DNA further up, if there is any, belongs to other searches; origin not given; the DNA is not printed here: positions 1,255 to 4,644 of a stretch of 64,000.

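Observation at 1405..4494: Giant metallophosphoesterase-NTPase fusion: candidate uncharacterised single-gene defence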

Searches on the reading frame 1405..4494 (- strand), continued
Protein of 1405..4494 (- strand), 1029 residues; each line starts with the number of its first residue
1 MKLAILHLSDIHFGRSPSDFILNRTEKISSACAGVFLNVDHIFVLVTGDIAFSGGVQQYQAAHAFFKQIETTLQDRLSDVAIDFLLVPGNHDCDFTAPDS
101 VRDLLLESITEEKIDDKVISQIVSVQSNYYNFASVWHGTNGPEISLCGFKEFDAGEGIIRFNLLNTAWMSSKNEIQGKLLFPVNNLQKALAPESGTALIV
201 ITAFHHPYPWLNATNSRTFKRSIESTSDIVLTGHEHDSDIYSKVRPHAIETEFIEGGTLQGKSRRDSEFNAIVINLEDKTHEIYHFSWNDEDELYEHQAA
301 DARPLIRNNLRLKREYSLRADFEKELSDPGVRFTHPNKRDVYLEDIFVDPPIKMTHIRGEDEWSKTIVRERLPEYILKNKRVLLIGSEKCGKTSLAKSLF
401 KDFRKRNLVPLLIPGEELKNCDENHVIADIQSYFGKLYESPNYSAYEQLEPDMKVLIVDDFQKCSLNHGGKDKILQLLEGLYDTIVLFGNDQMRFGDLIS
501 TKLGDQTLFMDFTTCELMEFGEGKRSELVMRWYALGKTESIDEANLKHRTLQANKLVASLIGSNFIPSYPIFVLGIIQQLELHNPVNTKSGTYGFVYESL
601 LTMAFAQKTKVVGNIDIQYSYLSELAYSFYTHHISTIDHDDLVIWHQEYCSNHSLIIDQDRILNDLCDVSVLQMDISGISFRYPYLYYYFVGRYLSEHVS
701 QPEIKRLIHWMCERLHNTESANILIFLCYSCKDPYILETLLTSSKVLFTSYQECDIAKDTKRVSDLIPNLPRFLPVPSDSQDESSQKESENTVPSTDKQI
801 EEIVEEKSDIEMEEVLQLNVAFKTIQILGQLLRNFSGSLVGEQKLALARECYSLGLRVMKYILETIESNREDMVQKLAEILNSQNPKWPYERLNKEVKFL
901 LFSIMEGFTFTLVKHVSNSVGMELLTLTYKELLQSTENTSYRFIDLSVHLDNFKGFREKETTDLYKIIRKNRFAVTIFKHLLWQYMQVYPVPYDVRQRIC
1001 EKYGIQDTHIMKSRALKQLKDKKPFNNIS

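Call 54: find_related_loci(query=A1, collection=genome_contigs, flank=10000)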
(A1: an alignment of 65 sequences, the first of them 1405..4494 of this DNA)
Query A1 (1029 aa) in genome_contigs; peptide patterns used: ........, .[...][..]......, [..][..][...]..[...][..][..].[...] (x = any residue, [..] = any of these).
560 stretches matched a pattern; 319 encode a relative of the query (tblastn E <= 1e-3); the best 80 are kept; 80 distinct loci.
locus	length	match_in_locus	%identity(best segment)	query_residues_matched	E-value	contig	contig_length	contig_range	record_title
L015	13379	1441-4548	42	1-1020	0e+0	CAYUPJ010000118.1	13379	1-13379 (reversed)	MAG TPA_asm: uncultured Anaerolineae bacterium isolate binchicken_co91_444 genome assembly, contig: NODE_5536_length_133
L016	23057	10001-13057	41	1-1013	0e+0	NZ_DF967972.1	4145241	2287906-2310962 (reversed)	Longilinea arvoryzae strain KOME-1, whole genome shotgun sequence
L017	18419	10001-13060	44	1-1006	0e+0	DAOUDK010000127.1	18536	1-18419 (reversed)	MAG TPA_asm: Anaerolineae bacterium isolate M42_99 k117_507474, whole genome shotgun sequence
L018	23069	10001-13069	36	1-1008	0e+0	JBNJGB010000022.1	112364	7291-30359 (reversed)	MAG: Myxococcota bacterium isolate Y22_60dBSe2.bin.152 NODE_117_length_112364_cov_19.824389, whole genome shotgun sequen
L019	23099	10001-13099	32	1-1022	0e+0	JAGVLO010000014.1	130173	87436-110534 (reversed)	MAG: Alphaproteobacteria bacterium isolate SW_2 c_000000095458, whole genome shotgun sequence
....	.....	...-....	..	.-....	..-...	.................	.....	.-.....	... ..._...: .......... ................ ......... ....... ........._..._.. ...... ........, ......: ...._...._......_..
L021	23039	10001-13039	32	1-1007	3e-178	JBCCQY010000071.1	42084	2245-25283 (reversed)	MAG: Myxococcota bacterium isolate P01_D01_bin.18 k141_2370297_length_42084_cov_20.5136, whole genome shotgun sequence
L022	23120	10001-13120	32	1-1015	4e-176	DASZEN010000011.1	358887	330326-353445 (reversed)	MAG TPA_asm: Pyrinomonadaceae bacterium isolate SMAG_U6495 k141_333678, whole genome shotgun sequence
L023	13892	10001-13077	52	1-1020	0e+0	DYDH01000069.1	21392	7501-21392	MAG TPA_asm: Herpetosiphon sp. isolate IMS_BF NODE_495_length_21397_cov_6.15247, whole genome shotgun sequence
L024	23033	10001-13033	32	1-1005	5e-174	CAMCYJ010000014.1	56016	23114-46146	MAG: Akkermansia muciniphila isolate MiE-22jul19-69 genome assembly, contig: MiE-22jul19-C399, whole genome shotgun sequ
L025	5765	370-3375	33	1-1000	4e-175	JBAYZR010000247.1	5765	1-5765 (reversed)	MAG: Pedobacter sp. isolate SO_2017_CLC_61 scaffold_26655_c1_PH3_2017, whole genome shotgun sequence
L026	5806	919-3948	33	1-1005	1e-173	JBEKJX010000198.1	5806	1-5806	MAG: Smithella sp. isolate SPRUCE 333 SPRUCE_333_198, whole genome shotgun sequence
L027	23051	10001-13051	33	1-1019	2e-170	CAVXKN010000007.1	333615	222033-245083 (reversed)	MAG: uncultured Acidobacteriota bacterium isolate MFD09567.bin.1.66 genome assembly, contig: contig_41895, whole genome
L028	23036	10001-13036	31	2-1013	2e-169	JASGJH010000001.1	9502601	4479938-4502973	MAG: Myxococcales bacterium isolate 5N416 JMF-2111-06-0005.ont.bin.416_0, whole genome shotgun sequence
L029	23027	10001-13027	32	1-1006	5e-169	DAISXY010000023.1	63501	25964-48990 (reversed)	MAG TPA_asm: Chthoniobacterales bacterium isolate CTOTU9909 NODE_32_length_63501_cov_7.228304, whole genome shotgun sequ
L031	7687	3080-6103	31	2-1005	8e-169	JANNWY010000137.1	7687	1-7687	MAG: Chthoniobacteraceae bacterium isolate VAR_34_metabat_297 VAR_34_k141_1845724, whole genome shotgun sequence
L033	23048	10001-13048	31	1-1019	6e-165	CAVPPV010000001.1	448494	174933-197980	MAG: uncultured Acidobacteriaceae bacterium isolate MFD00008.bin.1.117 genome assembly, contig: contig_22557, whole geno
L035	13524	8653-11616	32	21-1005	5e-162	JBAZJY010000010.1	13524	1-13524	MAG: Candidatus Omnitrophota bacterium isolate SO_2017_LW4_130 scaffold_8814_c1_LW137-91_2017, whole genome shotgun sequ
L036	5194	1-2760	32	94-1005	1e-162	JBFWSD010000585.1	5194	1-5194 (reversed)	MAG: Gemmataceae bacterium isolate CA_2019_TPBF_221 NODE_61009_length_5194_cov_2.654036_TPBF, whole genome shotgun seque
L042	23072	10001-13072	30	2-1006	8e-154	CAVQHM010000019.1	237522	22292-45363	MAG: uncultured Acidobacteriaceae bacterium isolate MFD00991.bin.1.91 genome assembly, contig: contig_7137, whole genome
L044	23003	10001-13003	30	1-1005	1e-151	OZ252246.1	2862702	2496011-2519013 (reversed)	MAG: Nitrospinales bacterium isolate 09764799-6df8-48cc-ac82-a3f7e3b0517f genome assembly, chromosome: 1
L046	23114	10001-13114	29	1-1022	6e-151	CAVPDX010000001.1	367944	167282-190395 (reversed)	MAG: uncultured Acidobacteriaceae bacterium isolate MFD00008.bin.1.228 genome assembly, contig: contig_104510, whole gen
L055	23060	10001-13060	31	1-1005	1e-147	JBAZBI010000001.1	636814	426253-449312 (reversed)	MAG: Ignavibacteriaceae bacterium isolate SO_2017_GW1_109 NODE_71_length_636814_cov_4.195336_OW334_2017, whole genome sh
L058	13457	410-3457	28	1-1005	7e-146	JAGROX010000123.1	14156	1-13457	MAG: Verrucomicrobiia bacterium isolate HKST-UBA29 2009_18344, whole genome shotgun sequence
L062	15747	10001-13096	29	1-1005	7e-144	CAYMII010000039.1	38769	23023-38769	MAG TPA_asm: uncultured Rikenellaceae bacterium isolate SRP220891_co4_292 genome assembly, contig: NODE_1625_length_3876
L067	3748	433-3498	28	1-1005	8e-143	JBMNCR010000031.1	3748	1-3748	MAG: Eubacteriaceae bacterium isolate Bins.065 NODE_28592, whole genome shotgun sequence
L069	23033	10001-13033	32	4-1005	4e-173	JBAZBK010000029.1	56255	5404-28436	MAG: Thermoanaerobaculia bacterium isolate SO_2017_GW1_110 NODE_2988_length_56255_cov_2.115468_OW334_2017, whole genome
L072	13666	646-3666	29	1-1005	7e-137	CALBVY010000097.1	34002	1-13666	MAG: uncultured Verrucomicrobiales bacterium isolate L2_Bin_Bin_27_1 genome assembly, contig: c_000002259042, whole geno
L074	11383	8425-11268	30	1-939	3e-136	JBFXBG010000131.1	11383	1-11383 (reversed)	MAG: Gemmatimonadales bacterium isolate CA_2019_TPBS_40 NODE_22995_length_11405_cov_4.409204_TPBS, whole genome shotgun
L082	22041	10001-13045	27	1-1006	9e-132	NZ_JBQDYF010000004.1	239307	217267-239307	Salinisphaera sp. RV14 NODE_4_length_239307_cov_31.446579, whole genome shotgun sequence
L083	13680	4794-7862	30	1-1018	3e-131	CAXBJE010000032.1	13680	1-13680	MAG TPA_asm: uncultured Owenweeksia sp. isolate ERR2762141_binner13_Refined_22 genome assembly, contig: ERZ3421844.4144,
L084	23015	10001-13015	30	1-1005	5e-131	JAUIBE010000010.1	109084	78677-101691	MAG: Gammaproteobacteria bacterium isolate 6_bin.25 NODE_329_length_109084_cov_4.531595, whole genome shotgun sequence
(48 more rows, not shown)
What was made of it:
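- Patchy presence in at least 319 of about 185,000 species genomes across many phyla (call 54). Its distribution is patchy across phyla (call 54).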

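Call 63: search_protein_families(library=padloc, alignment_id=A3, max_evalue=1e-10)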
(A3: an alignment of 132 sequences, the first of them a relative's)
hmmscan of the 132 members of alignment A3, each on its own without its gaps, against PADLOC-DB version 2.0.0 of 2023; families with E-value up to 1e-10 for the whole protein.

A. member 1, L073:13315-14202:+ (296 aa): 0 families

B. families by the number of members that match (of 132 scanned): 257 families (the first 25 are shown)
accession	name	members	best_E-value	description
PDLC03019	MTase_I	4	2.4e-56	Type I methyltransferase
PDLC03021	MTase_I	3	6.1e-177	Type I methyltransferase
PDLC03028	MTase_I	3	1.1e-158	Type I methyltransferase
PDLC03022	MTase_I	3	1.9e-153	Type I methyltransferase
PDLC03027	MTase_I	3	1.6e-107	Type I methyltransferase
PDLC03031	MTase_I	3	1.5e-90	Type I methyltransferase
PDLC03032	MTase_I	3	5.4e-82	Type I methyltransferase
PDLC03038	MTase_I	3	1.4e-76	Type I methyltransferase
PDLC03020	MTase_I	3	1.5e-74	Type I methyltransferase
PDLC03039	MTase_I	3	2.4e-74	Type I methyltransferase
PDLC03026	MTase_I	3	6.4e-71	Type I methyltransferase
PDLC03025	MTase_I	3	1e-70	Type I methyltransferase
PDLC03035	MTase_I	3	3.8e-58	Type I methyltransferase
PDLC03029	MTase_I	3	8.4e-58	Type I methyltransferase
PDLC04134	mad2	3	1e-55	mads_2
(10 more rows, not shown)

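Call 64: search_protein_families(library=padloc, alignment_id=A4, max_evalue=1e-10)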
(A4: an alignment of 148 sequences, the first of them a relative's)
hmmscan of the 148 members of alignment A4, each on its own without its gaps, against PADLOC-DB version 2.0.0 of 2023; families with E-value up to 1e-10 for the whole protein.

A. member 1, L063:20208-21776:- (523 aa): 0 families

B. families by the number of members that match (of 148 scanned): 32 families (the first 25 are shown)
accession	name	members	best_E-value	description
PDLC00551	JetC2|JetC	1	4e-161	DUF3584 domain; MukB-like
PDLC00550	JetC2|JetC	1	1.3e-134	DUF3584 domain; MukB-like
PDLC00552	JetC2|JetC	1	6.1e-121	DUF3584 domain; MukB-like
PDLC00553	JetC2|JetC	1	1.3e-98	DUF3584 domain; MukB-like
PDLC02228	AbiEi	1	3e-73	AbiEi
PDLC00554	JetC2|JetC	1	3.8e-65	DUF3584 domain; MukB-like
PDLC02249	AbiEi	1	2.1e-57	AbiEi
PDLC02260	AbiEi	1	2.7e-52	AbiEi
PDLC02196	IetA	1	8.4e-38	-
PDLC02231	AbiEi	1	1.4e-34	AbiEi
PDLC04135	mad3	1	2.6e-34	mads_3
PDLC02291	AbiEii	1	1.5e-32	AbiEii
PDLC04232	IetA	1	9.7e-32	-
PDLC02195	IetA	1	6.1e-30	-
PDLC00549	JetC2|JetC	1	2.7e-26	DUF3584 domain; MukB-like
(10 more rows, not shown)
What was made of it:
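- Neighbours within 4 kb hit 257 PADLOC models, against 32 for ORFs at least 6.5 kb away (calls 63, 64).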

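Call 71: search_protein_families(library=pfam, proteins=[L023:6230-9883:+, L027:6990-9983:+, L033:6986-9985:+, L046:6888-8708:+, L074:5628-8279:+, L082:5400-8555:+, L082:8745-9950:+, L027:5779-6300:+, L023:5695-6144:+, L042:5947-8445:+], max_evalue=0.00001)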
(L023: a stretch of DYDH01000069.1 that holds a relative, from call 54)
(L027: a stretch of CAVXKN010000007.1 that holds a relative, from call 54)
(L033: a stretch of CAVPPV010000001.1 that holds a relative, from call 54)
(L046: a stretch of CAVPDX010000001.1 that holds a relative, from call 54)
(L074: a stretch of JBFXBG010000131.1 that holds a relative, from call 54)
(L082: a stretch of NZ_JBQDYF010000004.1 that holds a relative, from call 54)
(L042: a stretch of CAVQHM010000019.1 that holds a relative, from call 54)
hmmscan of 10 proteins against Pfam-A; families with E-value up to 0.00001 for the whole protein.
L023:6230-9883:+ (1217 aa): 5 families
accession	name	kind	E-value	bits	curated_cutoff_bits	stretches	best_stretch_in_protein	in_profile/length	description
PF02867.20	Ribonuc_red_lgC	-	2.6e-134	449.2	23.9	1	110-1006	1-523/523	Ribonucleotide reductase, barrel domain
PF00317.26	Ribonuc_red_lgN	-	1.5e-20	73.5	28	1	28-107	2-77/77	Ribonucleotide reductase, all-alpha domain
PF14528.11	LAGLIDADG_3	-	4.6e-18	65.7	22.5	1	527-622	3-82/82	LAGLIDADG-like domain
PF14890.11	Intein_splicing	-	5.1e-13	49.5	35.8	1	340-683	25-155/155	Intein splicing domain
PF12637.14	TSCPD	-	8e-11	42.5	22.8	1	1066-1160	13-88/88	TSCPD domain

L027:6990-9983:+ (997 aa): 3 families
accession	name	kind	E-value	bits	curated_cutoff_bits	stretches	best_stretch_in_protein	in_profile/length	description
PF02867.20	Ribonuc_red_lgC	-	5.4e-135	451.4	23.9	1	186-750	1-523/523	Ribonucleotide reductase, barrel domain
PF08471.15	Ribonuc_red_2_N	-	1.8e-18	67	27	1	55-138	1-103/103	Class II vitamin B12-dependent ribonucleotide reductase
PF12637.14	TSCPD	-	5.2e-11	43.1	22.8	1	809-901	7-85/88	TSCPD domain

L033:6986-9985:+ (999 aa): 3 families
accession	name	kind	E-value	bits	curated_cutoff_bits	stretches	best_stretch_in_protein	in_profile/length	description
PF02867.20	Ribonuc_red_lgC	-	2.5e-137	459.1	23.9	1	192-754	1-523/523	Ribonucleotide reductase, barrel domain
PF08471.15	Ribonuc_red_2_N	-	3.3e-20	72.6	27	1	61-144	1-103/103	Class II vitamin B12-dependent ribonucleotide reductase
PF12637.14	TSCPD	-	1.9e-10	41.4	22.8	1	813-906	6-85/88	TSCPD domain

L046:6888-8708:+ (606 aa): 2 families
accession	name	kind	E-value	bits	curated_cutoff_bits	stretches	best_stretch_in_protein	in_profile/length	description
PF02867.20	Ribonuc_red_lgC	-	4.5e-91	306.5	23.9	1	191-518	1-335/523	Ribonucleotide reductase, barrel domain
PF08471.15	Ribonuc_red_2_N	-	1.3e-20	74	27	1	60-143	1-103/103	Class II vitamin B12-dependent ribonucleotide reductase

L074:5628-8279:+ (883 aa): 3 families
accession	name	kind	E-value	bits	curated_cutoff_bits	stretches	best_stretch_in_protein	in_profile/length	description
PF02867.20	Ribonuc_red_lgC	-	3.1e-128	429.1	23.9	1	148-629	1-523/523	Ribonucleotide reductase, barrel domain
PF00317.26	Ribonuc_red_lgN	-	3.5e-24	85.1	28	1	64-145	3-77/77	Ribonucleotide reductase, all-alpha domain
PF12637.14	TSCPD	-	4.9e-17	62.5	22.8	1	718-804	13-86/88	TSCPD domain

L082:5400-8555:+ (1051 aa): 3 families
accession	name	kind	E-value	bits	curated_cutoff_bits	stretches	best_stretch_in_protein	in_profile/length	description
PF02867.20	Ribonuc_red_lgC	-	1.3e-192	641.5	23.9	1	415-962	1-523/523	Ribonucleotide reductase, barrel domain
PF03477.21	ATP-cone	-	5.2e-28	97.9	25.8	2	72-168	2-87/88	ATP cone domain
PF00317.26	Ribonuc_red_lgN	-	1.7e-25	89.3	28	1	338-410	2-75/77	Ribonucleotide reductase, all-alpha domain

L082:8745-9950:+ (401 aa): 1 family
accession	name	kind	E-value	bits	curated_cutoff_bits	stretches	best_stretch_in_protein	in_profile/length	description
PF00268.27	Ribonuc_red_sm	-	2.9e-89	299.6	33.6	1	81-368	2-281/281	Ribonucleotide reductase, small chain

L027:5779-6300:+ (173 aa): 0 families

L023:5695-6144:+ (149 aa): 2 families
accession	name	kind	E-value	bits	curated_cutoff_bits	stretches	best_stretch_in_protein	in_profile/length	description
PF03477.21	ATP-cone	-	8.4e-18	65.1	25.8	1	51-130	4-82/88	ATP cone domain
PF22811.2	Zn_ribbon_NrdR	-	2.5e-16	59.8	27.2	1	1-41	1-42/42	Transcriptional repressor NrdR-like, N-terminal domain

L042:5947-8445:+ (832 aa): 2 families
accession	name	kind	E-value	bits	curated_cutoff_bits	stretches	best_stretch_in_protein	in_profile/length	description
PF02867.20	Ribonuc_red_lgC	-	5.4e-135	451.4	23.9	1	186-765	1-523/523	Ribonucleotide reductase, barrel domain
PF08471.15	Ribonuc_red_2_N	-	2.1e-20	73.3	27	1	56-138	2-103/103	Class II vitamin B12-dependent ribonucleotide reductase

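Call 72: find_related_loci(query=A1, collection=metagenome_contigs, flank=6000)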
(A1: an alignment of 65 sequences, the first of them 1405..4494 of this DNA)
Query A1 (1029 aa) in metagenome_contigs; peptide patterns used: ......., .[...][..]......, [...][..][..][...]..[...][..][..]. (x = any residue, [..] = any of these).
598 stretches matched a pattern (row limit reached: there are more); 361 encode a relative of the query (tblastn E <= 1e-3); the best 80 are kept; 80 distinct loci.
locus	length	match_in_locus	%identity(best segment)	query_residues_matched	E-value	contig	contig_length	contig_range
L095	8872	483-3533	43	1-1006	0e+0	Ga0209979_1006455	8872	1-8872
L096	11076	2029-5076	40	1-1006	0e+0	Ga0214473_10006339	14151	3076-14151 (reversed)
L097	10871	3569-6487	39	44-1005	0e+0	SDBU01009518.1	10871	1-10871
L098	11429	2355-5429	38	1-1006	0e+0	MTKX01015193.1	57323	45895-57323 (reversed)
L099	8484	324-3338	36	13-1006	0e+0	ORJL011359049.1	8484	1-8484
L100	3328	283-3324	35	1-1002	0e+0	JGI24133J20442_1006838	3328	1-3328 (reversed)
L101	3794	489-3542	35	1-1008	0e+0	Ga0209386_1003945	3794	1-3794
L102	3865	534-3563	34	1-1023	0e+0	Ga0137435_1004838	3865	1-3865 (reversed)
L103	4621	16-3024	34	1-1006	0e+0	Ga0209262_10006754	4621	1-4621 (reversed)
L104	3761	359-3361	34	1-1006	0e+0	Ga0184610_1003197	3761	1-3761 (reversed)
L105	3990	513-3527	31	1-1000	0e+0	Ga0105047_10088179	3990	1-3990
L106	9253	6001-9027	31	1-1005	5e-169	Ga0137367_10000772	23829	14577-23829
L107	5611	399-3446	32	1-1019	2e-171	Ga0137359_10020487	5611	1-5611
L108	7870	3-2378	37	219-1006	8e-169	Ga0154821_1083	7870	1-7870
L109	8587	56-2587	36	159-1005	3e-168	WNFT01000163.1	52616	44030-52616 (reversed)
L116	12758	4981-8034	31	1-1005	2e-162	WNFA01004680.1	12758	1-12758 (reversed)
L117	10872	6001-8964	32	21-1005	2e-162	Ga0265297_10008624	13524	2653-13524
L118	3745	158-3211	33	1-1005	1e-167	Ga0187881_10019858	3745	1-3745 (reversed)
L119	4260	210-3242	31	1-1005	4e-165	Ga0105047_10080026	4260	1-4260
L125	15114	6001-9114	30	1-1022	9e-155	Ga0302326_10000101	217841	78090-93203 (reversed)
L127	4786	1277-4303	30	1-1005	5e-157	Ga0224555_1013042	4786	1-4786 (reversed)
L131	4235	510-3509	30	1-1005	1e-157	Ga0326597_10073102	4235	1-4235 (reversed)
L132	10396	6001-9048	30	1-1005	1e-152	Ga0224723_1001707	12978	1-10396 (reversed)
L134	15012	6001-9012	30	4-1005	2e-152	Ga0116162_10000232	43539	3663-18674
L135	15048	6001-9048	30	1-1005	2e-152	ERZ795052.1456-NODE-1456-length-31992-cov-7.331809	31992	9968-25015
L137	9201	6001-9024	30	1-1005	1e-151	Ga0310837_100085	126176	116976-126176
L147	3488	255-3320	29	1-1005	8e-150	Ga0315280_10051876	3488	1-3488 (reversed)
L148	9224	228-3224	29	21-1018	5e-142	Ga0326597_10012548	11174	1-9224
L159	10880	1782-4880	30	1-1018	5e-134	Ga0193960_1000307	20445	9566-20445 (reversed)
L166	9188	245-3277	28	3-1005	7e-129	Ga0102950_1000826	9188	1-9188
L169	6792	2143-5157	28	1-1005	1e-126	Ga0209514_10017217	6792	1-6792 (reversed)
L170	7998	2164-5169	28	1-1005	1e-126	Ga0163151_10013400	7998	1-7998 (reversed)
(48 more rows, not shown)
